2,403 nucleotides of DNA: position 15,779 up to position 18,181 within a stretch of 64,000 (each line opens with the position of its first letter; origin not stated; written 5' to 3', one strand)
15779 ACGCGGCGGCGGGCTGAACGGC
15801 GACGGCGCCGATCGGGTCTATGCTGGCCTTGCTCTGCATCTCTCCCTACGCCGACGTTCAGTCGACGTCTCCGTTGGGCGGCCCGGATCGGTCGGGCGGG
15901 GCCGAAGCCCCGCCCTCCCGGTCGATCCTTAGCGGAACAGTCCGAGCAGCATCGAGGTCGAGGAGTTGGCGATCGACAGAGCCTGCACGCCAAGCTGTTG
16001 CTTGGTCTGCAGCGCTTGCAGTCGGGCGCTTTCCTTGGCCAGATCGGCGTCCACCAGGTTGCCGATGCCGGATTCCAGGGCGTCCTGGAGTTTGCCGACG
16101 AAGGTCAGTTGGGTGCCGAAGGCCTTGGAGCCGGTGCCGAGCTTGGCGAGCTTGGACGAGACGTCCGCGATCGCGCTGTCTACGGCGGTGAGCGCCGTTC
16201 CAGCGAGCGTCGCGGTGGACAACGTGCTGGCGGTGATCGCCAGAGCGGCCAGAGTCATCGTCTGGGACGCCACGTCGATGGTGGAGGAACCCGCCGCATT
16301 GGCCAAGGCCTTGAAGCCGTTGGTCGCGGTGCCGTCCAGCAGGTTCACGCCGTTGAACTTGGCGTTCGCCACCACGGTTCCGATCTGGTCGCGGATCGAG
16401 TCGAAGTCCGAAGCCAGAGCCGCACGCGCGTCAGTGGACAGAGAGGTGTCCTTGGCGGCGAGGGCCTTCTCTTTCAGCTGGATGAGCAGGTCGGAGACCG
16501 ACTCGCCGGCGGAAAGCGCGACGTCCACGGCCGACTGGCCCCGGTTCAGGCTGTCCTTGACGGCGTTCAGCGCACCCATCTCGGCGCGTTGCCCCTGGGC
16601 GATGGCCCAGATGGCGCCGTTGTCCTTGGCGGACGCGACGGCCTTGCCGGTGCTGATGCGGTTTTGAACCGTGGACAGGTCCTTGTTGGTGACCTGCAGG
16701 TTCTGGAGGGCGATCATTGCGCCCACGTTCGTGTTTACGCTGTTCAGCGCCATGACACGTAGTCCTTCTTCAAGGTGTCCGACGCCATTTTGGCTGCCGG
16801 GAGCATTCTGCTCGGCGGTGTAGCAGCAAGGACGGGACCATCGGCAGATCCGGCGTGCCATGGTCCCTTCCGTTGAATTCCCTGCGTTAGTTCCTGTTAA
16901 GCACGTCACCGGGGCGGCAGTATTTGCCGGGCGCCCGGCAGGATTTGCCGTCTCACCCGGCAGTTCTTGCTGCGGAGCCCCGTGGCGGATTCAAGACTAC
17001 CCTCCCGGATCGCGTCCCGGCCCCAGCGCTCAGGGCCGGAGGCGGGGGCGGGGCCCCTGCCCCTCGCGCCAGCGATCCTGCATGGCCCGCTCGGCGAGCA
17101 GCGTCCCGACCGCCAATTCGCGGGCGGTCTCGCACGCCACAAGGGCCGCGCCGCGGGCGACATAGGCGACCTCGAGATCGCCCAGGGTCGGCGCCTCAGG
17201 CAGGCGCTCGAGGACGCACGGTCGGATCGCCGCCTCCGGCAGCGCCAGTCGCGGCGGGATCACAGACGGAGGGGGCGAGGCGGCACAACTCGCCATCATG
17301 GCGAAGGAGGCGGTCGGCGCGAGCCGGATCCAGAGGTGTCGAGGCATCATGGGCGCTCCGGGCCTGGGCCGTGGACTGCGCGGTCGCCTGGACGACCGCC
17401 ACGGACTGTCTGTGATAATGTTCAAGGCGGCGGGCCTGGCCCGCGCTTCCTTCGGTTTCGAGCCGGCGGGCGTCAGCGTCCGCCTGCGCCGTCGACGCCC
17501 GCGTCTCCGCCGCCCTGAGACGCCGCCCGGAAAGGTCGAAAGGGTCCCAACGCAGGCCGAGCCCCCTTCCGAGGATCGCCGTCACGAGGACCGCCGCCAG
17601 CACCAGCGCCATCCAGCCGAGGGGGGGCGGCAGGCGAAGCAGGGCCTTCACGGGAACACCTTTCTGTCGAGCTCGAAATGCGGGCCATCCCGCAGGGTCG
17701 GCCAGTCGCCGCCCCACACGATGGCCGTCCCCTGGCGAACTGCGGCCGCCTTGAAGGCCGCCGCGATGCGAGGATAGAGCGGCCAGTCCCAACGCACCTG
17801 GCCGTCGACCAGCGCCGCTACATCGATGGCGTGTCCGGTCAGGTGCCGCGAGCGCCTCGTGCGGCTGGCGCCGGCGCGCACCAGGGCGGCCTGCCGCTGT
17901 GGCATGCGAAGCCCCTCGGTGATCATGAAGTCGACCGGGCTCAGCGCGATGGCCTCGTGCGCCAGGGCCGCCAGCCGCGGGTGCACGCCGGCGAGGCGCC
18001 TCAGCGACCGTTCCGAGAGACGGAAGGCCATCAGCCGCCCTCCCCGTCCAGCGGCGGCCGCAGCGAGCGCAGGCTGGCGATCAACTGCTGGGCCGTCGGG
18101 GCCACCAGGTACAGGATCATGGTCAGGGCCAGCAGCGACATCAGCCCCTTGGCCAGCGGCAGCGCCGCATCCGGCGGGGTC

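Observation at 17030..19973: Orphan, tightly coupled tail-fibre plus complete lysis cassette with no other phage genes: candidate accessory locus of a GTA or other domesticated phage-derived particle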

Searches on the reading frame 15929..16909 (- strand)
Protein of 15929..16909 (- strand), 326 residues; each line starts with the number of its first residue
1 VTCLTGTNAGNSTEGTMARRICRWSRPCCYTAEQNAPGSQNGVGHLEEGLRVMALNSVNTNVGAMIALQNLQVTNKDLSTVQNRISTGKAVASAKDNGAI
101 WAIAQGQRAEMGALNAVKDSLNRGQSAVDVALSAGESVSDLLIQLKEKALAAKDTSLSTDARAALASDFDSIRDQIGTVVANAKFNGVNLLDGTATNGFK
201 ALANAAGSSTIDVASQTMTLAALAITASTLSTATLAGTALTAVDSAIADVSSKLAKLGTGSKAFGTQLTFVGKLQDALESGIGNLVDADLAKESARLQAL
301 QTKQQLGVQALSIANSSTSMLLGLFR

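Call 4: search_protein_families(library=pfam, max_evalue=0.1, proteins=[window:15929-16909:-])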
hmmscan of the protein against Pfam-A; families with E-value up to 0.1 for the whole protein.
window:15929-16909:- (326 aa): 2 families
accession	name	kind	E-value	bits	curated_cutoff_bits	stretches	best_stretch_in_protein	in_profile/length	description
PF00669.25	Flagellin_N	-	8.6e-29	100.8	26.6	1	58-196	1-139/139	Bacterial flagellin N-terminal helical region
PF00700.27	Flagellin_C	-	2.4e-16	60.3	23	1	240-324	1-85/86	Bacterial flagellin C-terminal helical region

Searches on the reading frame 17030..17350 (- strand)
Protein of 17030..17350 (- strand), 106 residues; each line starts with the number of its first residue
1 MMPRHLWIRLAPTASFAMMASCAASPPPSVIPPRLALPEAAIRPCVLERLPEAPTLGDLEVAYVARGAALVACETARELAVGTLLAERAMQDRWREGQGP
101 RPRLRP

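Call 4: search_protein_families(library=pfam, max_evalue=0.1, proteins=[window:17030-17350:-])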
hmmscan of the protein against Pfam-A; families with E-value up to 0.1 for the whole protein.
window:17030-17350:- (106 aa): 1 family
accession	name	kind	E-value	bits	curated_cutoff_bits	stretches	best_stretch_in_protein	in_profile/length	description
PF23793.1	LysC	-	5.7e-05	23.4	27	1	18-74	2-56/69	Rz1-like lysis system protein LysC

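Call 6: search_protein_families(library=phrogs, max_evalue=0.01, proteins=[window:17030-17350:-])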
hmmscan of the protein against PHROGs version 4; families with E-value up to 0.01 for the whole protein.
window:17030-17350:- (106 aa): 1 family
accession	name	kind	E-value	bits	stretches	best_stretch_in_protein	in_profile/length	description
phrog_456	-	lysis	0.00039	21.1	1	9-74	13-77/102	Rz-like spanin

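Call 90: search_protein_families(library=ncbifam, max_evalue=0.01, proteins=[window:17030-17350:-])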
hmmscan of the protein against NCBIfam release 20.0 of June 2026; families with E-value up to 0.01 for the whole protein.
window:17030-17350:- (106 aa): 0 families

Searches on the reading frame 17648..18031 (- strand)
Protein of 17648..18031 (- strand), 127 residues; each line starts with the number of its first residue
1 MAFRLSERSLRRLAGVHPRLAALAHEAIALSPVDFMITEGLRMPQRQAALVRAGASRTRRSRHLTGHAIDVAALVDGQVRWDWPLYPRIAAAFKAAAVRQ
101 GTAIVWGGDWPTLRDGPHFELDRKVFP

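Call 4: search_protein_families(library=pfam, max_evalue=0.1, proteins=[window:17648-18031:-])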
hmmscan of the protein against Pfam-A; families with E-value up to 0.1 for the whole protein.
window:17648-18031:- (127 aa): 2 families
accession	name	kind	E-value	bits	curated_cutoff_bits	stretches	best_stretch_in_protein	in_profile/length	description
PF13539.11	Peptidase_M15_4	-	5.1e-12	46.6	25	1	57-121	3-70/70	D-alanyl-D-alanine carboxypeptidase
PF18979.5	DUF5715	-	0.07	13.2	26.8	1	31-72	77-118/171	Family of unknown function (DUF5715)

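Call 6: search_protein_families(library=phrogs, max_evalue=0.01, proteins=[window:17648-18031:-])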
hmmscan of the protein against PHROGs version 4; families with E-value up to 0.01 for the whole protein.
window:17648-18031:- (127 aa): 6 families
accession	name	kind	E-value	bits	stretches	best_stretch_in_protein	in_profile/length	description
phrog_465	-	lysis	6.8e-55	187.4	1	1-125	41-169/292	endolysin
phrog_5115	-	moron, auxiliary metabolic gene and host takeover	1e-15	58.7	1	32-125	35-125/283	ferredoxin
phrog_1768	-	lysis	1.1e-15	57.4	1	31-121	948-1038/1577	endolysin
phrog_6523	-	lysis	3.4e-13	51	1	33-125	37-133/255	endolysin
phrog_2649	-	lysis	4.2e-09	37.6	1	9-122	6-128/261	endolysin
phrog_15351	-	lysis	0.00021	21.7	1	57-121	74-136/289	endolysin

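Call 11: find_encoding_contigs(protein=window:17648-18031:-, flank=10000, max_places=10)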
Protein window:17648-18031:- (127 aa): 1 contig read that carries it; 1 place shown.
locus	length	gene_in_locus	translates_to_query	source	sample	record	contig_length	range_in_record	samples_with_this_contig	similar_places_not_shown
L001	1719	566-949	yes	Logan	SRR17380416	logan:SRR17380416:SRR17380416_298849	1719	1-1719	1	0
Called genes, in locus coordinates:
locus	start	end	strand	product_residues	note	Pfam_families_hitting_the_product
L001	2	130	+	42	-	?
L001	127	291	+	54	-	-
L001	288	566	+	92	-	-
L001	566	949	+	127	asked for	PF13539:Peptidase_M15_4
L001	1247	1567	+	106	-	-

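Call 20: search_solved_structures(query=window:17648-18031:-, max_evalue=0.01, show_alignments=2)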
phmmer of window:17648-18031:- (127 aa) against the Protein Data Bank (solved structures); distinct sequences matched with E-value up to 0.01: 6.
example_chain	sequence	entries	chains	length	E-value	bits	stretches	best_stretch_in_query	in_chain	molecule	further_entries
5opz_A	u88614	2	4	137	1.2e-35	125.6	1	3-127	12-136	ChiX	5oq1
23ri_A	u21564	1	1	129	7.5e-33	116.5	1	3-127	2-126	Peptidase M15C domain-containing protein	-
8q2g_A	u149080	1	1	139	3.6e-32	114.3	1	3-127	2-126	Peptidoglycan L-alanyl-D-glutamate endopeptidase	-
2mxz_A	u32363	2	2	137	6.4e-16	61.8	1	1-123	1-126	L-alanyl-D-glutamate peptidase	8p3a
2vo9_A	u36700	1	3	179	9.2e-05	25.7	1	57-122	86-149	L-ALANYL-D-GLUTAMATE PEPTIDASE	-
6akv_A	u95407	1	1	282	0.00057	23.2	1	56-121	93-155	LysB4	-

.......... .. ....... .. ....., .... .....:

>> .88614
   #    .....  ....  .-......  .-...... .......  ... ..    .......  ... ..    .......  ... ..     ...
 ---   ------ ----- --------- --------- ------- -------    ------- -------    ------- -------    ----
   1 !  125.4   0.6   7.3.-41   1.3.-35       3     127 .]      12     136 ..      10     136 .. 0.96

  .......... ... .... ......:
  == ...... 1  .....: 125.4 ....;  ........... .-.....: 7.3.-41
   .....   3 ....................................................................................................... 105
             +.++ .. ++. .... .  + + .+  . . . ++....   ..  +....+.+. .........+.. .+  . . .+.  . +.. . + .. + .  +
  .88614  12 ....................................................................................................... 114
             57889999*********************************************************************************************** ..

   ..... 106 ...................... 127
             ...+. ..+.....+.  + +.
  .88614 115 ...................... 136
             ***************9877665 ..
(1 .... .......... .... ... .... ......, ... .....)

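Call 44: search_dna_similar(query=window:17648-18031:-, collection=phages, mode=protein, max_rows=25)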
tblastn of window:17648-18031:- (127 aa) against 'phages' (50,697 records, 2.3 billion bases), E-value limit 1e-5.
Records with a match: 1270; places in all: 1273; records where one place covers at least 80% of the query: 1251.
Best place of each record, by identity: 60-80% 2; <60% 1268.
By first word of the organism name: Salmonella 297; Escherichia 249; Klebsiella 198; Vibrio 136; Yersinia 29; Enterobacter 28; Xanthomonas 24; Erwinia 22; Pseudomonas 21; Cronobacter 21; and 57 more.
By host as written in the record: - 222; Escherichia coli 95; Klebsiella pneumoniae 80; Salmonella enterica subsp. enterica serovar Enteritidis PT1 39; Salmonella sp. 27; Salmonella enterica 26; Salmonella enterica subsp. enterica serovar Enteritidis 23; Yersinia enterocolitica 18; and 339 more.
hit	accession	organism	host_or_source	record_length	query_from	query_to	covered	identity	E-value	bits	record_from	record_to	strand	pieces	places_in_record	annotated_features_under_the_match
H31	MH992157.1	Apis mellifera associated microvirus 3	Apis mellifera carnica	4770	5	126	96%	63.1%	3e-38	141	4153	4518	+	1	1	peptidase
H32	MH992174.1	Apis mellifera associated microvirus 3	Apis mellifera linguistica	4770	5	126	96%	63.1%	3e-38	141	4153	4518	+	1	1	peptidase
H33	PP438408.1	Leptolyngbya phage Lbo-JY16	Leptolyngbya boryana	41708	3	127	98%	59.2%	2e-40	147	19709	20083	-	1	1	D-alanyl-D-alanine carboxypeptidase | hypothetical protein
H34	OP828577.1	Plectonema phage Lbo240-yong2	Leptolyngya boryana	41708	3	127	98%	59.2%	2e-40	147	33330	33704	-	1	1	L-Ala-D-Glu peptidase | holin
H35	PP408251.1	Pseudomonas phage vB_Pa-PAC4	Pseudomonas aeruginosa PAO1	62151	1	127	100%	55.9%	3e-38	141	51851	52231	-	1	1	endolysin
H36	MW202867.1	Caudoviricetes sp.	Manatee Spring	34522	1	127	100%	55.9%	5e-37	137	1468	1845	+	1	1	l alanyl d glutamate peptidase endolysin | hypothetical protein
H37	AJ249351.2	Enterobacteria phage phiP27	E. coli ONT:H- strain 2771, Shiga ...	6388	3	121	94%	59.7%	2e-37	139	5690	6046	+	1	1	hypothetical protein (x2)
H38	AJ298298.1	Enterobacteria phage phiP27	E. coli ONT:H- strain 2771/97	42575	3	121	94%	59.7%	2e-37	139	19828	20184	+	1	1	putative endolysin | hypothetical protein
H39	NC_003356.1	Enterobacteria phage phiP27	Escherichia coli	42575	3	121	94%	59.7%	2e-37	139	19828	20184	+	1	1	endolysin | hypothetical protein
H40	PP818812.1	Actinobacillus phage vB_Apl-pPE4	Actinobacillus pleuropneumoniae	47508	3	123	95%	57.9%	5e-36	135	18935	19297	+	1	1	L-alanyl-D-glutamate endopeptidase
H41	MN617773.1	Yersinia phage vB_Yen_X1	Yersinia enterocolitica ATCC 23715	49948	1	121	95%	57.0%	4e-37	138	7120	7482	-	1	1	endolysin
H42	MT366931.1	Yersinia phage vB_YenM_12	Yersinia enterocolitica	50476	1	121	95%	57.0%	9e-37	137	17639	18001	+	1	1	peptidoglycan hydrolase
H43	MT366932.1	Yersinia phage vB_YenM_22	Yersinia enterocolitica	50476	1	121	95%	57.0%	9e-37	137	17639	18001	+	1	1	peptidoglycan hydrolase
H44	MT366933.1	Yersinia phage vB_YenM_25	Yersinia enterocolitica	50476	1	121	95%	57.0%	9e-37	137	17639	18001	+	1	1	peptidoglycan hydrolase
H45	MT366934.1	Yersinia phage vB_YenM_27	Yersinia enterocolitica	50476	1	121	95%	57.0%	9e-37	137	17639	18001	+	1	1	peptidoglycan hydrolase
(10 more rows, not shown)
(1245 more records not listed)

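Call 45: find_related_loci(query=window:17648-18031:-, collection=viral_contigs, flank=8000)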
Query window:17648-18031:- (127 aa) in viral_contigs; peptide patterns used: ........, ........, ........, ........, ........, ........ (x = any residue, [..] = any of these).
109 stretches matched a pattern; 31 encode a relative of the query (tblastn E <= 1e-3); 31 distinct loci.
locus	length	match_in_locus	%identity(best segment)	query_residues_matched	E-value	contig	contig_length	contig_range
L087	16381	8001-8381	73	1-127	5e-60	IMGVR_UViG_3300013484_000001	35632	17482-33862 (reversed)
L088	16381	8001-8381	72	1-127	1e-59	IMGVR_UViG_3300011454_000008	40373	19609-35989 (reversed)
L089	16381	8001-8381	72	1-127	2e-59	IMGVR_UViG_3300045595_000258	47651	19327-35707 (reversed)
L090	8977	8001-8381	73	1-127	1e-58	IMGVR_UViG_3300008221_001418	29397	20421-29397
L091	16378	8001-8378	70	1-126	2e-57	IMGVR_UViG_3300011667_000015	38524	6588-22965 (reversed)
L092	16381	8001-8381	76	1-127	5e-54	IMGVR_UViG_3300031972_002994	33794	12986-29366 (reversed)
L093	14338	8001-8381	70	1-127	2e-51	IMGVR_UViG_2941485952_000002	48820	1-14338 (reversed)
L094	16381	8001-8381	72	1-127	7e-50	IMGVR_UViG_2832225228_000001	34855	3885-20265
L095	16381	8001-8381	59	1-127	1e-49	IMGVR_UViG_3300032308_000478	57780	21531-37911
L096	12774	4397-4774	71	2-127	3e-48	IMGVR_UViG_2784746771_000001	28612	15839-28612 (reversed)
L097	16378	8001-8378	69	2-127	7e-48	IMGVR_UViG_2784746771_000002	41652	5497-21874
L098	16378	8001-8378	70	2-127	1e-47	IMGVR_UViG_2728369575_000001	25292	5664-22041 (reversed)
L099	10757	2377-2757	65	1-127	4e-47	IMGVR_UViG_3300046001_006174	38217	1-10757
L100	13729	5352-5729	71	2-127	7e-47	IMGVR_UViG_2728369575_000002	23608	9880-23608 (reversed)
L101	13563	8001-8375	68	2-126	1e-45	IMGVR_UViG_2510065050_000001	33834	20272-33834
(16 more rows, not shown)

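Call 81: search_protein_families(library=phrogs, max_evalue=0.001, proteins=[L092:441-1523:-, L092:1520-3478:-, L092:3573-4472:+, L092:4531-5574:+, L092:5609-6622:+, L092:6784-7272:+, L092:7272-7490:+, L092:8381-8830:+, L092:8703-9020:+, L092:12676-14787:+])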
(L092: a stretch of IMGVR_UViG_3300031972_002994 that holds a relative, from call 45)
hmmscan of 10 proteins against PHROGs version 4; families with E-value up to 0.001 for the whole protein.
L092:441-1523:- (360 aa): 5 families
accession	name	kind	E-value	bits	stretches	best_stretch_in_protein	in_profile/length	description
phrog_68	-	head and packaging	1.2e-121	406.6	1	34-357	17-338/344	portal protein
phrog_8392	-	head and packaging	1.2e-36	126.9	1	40-204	28-188/188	portal protein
phrog_1853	-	unknown function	2.7e-33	116.1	1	237-353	8-135/159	-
phrog_12726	-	unknown function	3.3e-21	76.3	1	285-355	1-71/79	-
phrog_12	-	head and packaging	2e-11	44.6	1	120-339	147-357/646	portal protein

L092:1520-3478:- (652 aa): 11 families
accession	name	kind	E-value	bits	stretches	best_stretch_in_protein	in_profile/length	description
phrog_3746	-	head and packaging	2.1e-121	406.4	1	56-428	8-366/374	terminase large subunit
phrog_5751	-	head and packaging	5.3e-114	383.1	1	59-434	71-426/548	terminase large subunit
phrog_5909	-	head and packaging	1.4e-97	327.2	1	334-649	2-283/285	terminase large subunit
phrog_2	-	head and packaging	2e-63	216.4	1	57-588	199-549/807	terminase large subunit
phrog_5713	-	head and packaging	1.9e-45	155.3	1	509-647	1-138/143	terminase large subunit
phrog_14025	-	unknown function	4.5e-23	82.4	1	60-136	19-95/98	-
phrog_10334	-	head and packaging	2e-18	67.3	1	590-643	7-60/69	terminase large subunit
phrog_1889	-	head and packaging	4.3e-08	34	1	59-104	7-55/276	terminase small subunit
phrog_509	-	head and packaging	1.6e-05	25.6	1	68-103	18-53/238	terminase small subunit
phrog_4151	-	DNA, RNA and nucleotide metabolism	3.1e-05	24.8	1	59-100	8-49/154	DNA binding protein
phrog_2606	-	head and packaging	0.00081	19.8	0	66-108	14-58/310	terminase small subunit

L092:3573-4472:+ (299 aa): 3 families
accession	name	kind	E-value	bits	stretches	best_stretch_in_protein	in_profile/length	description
phrog_73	-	head and packaging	1.5e-73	249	1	2-294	4-281/287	head scaffolding protein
phrog_11933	-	head and packaging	2.6e-45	155.1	1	3-182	2-171/198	head maturation protease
phrog_18337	-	unknown function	2.1e-13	50.9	1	5-54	26-74/87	-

L092:4531-5574:+ (347 aa): 5 families
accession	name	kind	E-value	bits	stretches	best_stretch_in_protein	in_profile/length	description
phrog_70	-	head and packaging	4.6e-136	454.5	1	1-345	1-340/345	major head protein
phrog_8979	-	unknown function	3.9e-65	220.1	1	1-180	1-178/180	-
phrog_14867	-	head and packaging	1.6e-25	89.8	1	245-342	2-99/101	major head protein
phrog_1623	-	head and packaging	3.1e-09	37.6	1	31-340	21-304/305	virion structural protein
phrog_23673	-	unknown function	1.4e-07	32.4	1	1-43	1-41/46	-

L092:5609-6622:+ (337 aa): 3 families
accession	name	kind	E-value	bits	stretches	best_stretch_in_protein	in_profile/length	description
phrog_74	-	head and packaging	2.7e-52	178.6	1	92-303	27-223/232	terminase small subunit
phrog_5997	-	head and packaging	3.7e-26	93.6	1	157-316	2-143/162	terminase small subunit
phrog_9273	-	head and packaging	5.2e-24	85.6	1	97-201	32-133/139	terminase small subunit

L092:6784-7272:+ (162 aa): 2 families
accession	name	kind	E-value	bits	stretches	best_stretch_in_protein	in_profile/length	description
phrog_71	-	connector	5.4e-36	124.8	1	17-161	13-157/158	head-tail adaptor Ad1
phrog_36174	-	unknown function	4.8e-06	27.4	1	62-127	3-67/72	-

L092:7272-7490:+ (72 aa): 1 family
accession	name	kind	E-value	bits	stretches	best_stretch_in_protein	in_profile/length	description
phrog_46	-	tail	4.3e-25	89.2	1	5-72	8-74/130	baseplate hub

L092:8381-8830:+ (149 aa): 1 family
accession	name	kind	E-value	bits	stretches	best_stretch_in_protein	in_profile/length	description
phrog_214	-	lysis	7.8e-05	23.6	1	22-131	10-121/176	Rz-like spanin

L092:8703-9020:+ (105 aa): 1 family
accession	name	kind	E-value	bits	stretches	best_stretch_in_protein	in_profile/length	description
phrog_456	-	lysis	0.00059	20.5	1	6-76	11-78/102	Rz-like spanin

L092:12676-14787:+ (703 aa): 21 families
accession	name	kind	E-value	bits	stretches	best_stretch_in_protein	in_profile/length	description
phrog_8443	-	tail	1.5e-67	229.9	1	1-177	1-176/636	tail fiber protein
phrog_15547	-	unknown function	1.4e-63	216.4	1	1-194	1-193/373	-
phrog_25563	-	unknown function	9.9e-62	210.4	1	3-170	2-168/777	-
phrog_4849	-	tail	6.2e-54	184.7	1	3-178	2-176/788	tail protein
phrog_17623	-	tail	1.8e-42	146.5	1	1-171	3-172/1114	tail collar fiber protein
phrog_3737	-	tail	4.8e-25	89.5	1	1-160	3-156/270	tail fiber protein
phrog_5207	-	unknown function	1.1e-10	41.6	1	240-282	494-535/689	-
phrog_18185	-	tail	1.4e-10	42.3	1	227-260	300-333/399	tail fiber protein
phrog_2557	-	head and packaging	2e-09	37.7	1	579-677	437-533/534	virion structural protein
phrog_4545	-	unknown function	1.2e-08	35.3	1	5-130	4-133/511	-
phrog_4209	-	tail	4.4e-08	33.6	1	533-662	271-396/406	tail fiber protein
phrog_4618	-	tail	6.7e-08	32.7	1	5-113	6-118/413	tail collar fiber protein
phrog_2824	-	head and packaging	2.4e-07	30.1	1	175-287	686-785/1151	virion structural protein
phrog_8780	-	tail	4e-07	29.6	0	239-303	516-582/755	minor tail protein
phrog_5231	-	unknown function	8.5e-07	28.8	0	241-282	172-212/618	-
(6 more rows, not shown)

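Call 90: search_protein_families(library=ncbifam, max_evalue=0.01, proteins=[window:17648-18031:-])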
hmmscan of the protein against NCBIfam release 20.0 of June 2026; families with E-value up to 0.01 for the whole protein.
window:17648-18031:- (127 aa): 1 family
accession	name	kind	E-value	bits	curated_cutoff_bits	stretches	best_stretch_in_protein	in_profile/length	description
NF000029.2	APH_9_Ib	exception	0.0069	15.4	675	1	33-82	241-289/330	aminoglycoside O-phosphotransferase APH(9)-Ib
